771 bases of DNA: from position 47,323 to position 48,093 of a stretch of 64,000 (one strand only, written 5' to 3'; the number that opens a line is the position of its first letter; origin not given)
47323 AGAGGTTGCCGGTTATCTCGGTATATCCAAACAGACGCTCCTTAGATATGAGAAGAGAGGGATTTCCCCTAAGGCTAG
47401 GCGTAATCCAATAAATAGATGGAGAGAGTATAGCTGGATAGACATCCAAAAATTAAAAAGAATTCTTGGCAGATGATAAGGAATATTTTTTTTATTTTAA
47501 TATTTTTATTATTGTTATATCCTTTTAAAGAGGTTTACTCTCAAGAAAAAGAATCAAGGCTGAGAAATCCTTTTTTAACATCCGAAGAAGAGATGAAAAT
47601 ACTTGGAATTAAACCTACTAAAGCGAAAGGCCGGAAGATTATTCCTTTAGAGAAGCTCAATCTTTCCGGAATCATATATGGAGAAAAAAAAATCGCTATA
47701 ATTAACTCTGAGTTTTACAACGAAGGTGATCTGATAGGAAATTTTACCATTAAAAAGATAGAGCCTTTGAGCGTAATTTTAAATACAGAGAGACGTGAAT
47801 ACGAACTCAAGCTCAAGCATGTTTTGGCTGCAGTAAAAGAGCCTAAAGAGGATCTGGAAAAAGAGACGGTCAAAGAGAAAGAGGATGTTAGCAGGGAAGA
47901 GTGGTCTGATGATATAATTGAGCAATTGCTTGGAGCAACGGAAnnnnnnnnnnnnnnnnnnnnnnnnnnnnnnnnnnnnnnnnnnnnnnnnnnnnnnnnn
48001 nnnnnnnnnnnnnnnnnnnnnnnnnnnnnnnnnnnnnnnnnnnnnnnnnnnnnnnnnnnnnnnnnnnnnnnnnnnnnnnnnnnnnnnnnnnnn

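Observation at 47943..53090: Secretin with a built-in ~1240-aa C-terminal TPR-like repeat tail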

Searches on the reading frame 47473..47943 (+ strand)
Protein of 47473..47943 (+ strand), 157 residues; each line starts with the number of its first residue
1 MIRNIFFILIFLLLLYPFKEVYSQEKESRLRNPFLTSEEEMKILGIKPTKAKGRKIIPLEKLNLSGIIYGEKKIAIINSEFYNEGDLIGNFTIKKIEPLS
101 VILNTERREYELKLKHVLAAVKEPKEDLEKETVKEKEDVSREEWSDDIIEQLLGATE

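Call 3: search_protein_families(library=pfam, proteins=[window:47473-47943:+], max_evalue=0.1)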
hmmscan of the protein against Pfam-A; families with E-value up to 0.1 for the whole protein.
window:47473-47943:+ (157 aa): 1 family
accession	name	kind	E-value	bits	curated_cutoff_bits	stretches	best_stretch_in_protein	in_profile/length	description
PF16537.11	T2SSB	-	2e-05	24.6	28.4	1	62-113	4-59/60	Type II secretion system protein B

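Call 4: search_protein_families(library=ncbifam, proteins=[window:47473-47943:+], max_evalue=0.1)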
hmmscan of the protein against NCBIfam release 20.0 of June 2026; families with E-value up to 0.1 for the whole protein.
window:47473-47943:+ (157 aa): 3 families
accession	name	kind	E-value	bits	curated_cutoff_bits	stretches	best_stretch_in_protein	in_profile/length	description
TIGR01713.1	typeII_sec_gspC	equivalog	0.0018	17.9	101.6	1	61-143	82-159/259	type II secretion system protein GspC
NF041515.1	GspC_delta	equivalog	0.032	14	150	1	79-146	128-195/311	type II secretion system protein GspC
NF002607.0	PRK02260.2-5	equivalog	0.062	13.2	290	0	59-106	7-54/160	S-ribosylhomocysteine lyase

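Call 56: search_solved_structures(query=window:47473-47943:+, max_evalue=10)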
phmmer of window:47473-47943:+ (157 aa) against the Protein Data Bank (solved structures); distinct sequences matched with E-value up to 10: 1.
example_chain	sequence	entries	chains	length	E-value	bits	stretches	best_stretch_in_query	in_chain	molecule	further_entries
4xch_A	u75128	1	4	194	1.1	12.7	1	53-106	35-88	S-ribosylhomocysteine lyase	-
